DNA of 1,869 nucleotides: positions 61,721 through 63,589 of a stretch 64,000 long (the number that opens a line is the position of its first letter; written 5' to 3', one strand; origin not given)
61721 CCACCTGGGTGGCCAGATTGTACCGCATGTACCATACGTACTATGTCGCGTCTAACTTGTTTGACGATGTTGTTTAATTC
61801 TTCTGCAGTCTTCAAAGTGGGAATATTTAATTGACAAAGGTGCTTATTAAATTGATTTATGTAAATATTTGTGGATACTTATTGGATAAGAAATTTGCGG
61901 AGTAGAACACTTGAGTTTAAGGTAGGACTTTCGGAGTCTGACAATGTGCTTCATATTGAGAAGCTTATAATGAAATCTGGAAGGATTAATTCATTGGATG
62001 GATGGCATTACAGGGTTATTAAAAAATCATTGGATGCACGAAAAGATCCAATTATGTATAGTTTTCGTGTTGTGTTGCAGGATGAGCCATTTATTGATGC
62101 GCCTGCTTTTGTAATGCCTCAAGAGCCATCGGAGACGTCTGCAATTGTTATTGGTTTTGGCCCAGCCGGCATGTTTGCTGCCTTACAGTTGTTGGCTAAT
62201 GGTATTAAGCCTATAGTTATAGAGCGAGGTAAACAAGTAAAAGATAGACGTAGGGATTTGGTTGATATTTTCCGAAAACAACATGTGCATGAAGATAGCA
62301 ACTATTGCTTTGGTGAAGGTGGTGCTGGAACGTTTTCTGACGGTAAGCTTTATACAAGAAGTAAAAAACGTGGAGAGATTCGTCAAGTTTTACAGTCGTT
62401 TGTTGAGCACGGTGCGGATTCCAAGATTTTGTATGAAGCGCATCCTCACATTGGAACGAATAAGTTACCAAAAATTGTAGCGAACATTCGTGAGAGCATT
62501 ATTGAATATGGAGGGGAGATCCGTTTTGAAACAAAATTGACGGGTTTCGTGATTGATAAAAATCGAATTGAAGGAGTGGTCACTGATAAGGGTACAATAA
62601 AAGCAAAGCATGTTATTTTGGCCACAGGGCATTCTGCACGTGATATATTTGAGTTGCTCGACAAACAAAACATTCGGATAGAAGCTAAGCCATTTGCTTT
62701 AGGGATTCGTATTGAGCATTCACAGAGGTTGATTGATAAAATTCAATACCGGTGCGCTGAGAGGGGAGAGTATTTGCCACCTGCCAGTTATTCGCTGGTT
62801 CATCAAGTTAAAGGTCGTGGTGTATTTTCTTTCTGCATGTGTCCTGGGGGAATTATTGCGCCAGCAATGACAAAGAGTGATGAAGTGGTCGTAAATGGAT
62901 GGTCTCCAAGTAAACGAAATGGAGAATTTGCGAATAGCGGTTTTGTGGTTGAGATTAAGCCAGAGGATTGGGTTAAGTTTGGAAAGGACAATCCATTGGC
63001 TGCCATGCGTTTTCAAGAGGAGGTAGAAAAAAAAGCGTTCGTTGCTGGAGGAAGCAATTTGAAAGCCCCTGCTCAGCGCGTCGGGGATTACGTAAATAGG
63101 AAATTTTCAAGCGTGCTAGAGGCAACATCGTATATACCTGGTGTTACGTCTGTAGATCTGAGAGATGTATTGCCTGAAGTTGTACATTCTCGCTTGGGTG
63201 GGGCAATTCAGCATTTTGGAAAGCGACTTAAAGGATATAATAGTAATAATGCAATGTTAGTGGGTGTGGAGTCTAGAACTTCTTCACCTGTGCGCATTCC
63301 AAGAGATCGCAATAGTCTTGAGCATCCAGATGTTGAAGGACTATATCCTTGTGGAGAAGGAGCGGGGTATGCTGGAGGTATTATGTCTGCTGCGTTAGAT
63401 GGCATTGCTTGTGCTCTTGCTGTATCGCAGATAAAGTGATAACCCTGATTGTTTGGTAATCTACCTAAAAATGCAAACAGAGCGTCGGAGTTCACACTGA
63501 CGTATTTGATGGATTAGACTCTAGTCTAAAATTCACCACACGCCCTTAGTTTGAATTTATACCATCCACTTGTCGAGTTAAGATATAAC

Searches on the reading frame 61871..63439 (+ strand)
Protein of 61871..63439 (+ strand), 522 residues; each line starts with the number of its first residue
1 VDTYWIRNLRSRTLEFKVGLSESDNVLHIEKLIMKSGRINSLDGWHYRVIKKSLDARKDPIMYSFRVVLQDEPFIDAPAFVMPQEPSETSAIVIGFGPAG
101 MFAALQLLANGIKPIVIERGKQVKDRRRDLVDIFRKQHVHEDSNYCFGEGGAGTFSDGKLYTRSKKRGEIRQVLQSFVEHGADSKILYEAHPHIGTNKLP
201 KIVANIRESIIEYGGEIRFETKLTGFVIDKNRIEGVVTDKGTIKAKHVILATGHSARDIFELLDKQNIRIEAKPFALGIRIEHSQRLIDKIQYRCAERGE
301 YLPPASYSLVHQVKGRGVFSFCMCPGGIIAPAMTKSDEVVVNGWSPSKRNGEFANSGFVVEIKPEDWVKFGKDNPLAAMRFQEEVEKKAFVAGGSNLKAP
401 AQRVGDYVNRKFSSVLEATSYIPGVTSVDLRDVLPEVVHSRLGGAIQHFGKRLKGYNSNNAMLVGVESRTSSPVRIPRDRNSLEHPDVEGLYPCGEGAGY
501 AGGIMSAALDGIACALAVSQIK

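Call 38: find_encoding_contigs(protein=window:61871-63439:+, flank=10000, max_places=5)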
Protein window:61871-63439:+ (522 aa): 3 contigs read that carry it; 1 place shown.
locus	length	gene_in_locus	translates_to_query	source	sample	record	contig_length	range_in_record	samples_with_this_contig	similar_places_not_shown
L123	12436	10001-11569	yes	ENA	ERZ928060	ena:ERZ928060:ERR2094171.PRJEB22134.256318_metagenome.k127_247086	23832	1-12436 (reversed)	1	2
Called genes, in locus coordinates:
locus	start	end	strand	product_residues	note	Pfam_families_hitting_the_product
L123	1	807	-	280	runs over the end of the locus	PF13509:S1_2, PF17783:WHD_CvfB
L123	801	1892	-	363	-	PF13439:Glyco_transf_4, PF00534:Glycos_transf_1, PF13692:Glyco_trans_1_4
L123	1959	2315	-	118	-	PF02630:SCO1-SenC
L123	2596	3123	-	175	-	-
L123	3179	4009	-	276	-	PF14240:YHYH (weak)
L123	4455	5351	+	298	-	-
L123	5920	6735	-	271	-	PF14805:THDPS_N_2, PF00132:Hexapep, PF14602:Hexapep_2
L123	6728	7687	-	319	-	PF02779:Transket_pyr, PF02780:Transketolase_C, PF22613:Transketolase_C_1 (weak)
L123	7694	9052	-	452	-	PF00092:VWA, PF13519:VWA_2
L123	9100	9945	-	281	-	PF00456:Transketolase_N, PF13292:DXP_synthase_N, PF09364:XFP_N (weak), PF00676:E1_dh (weak)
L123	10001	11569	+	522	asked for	PF28550:DUF8436 (weak), PF00890:FAD_binding_2 (faint), PF01494:FAD_binding_3 (faint), PF03486:HI0933_like (faint), PF07992:Pyr_redox_2 (weak), PF13738:Pyr_redox_3 (faint), PF01266:DAO (weak), PF21688:FAD-depend_C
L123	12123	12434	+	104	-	?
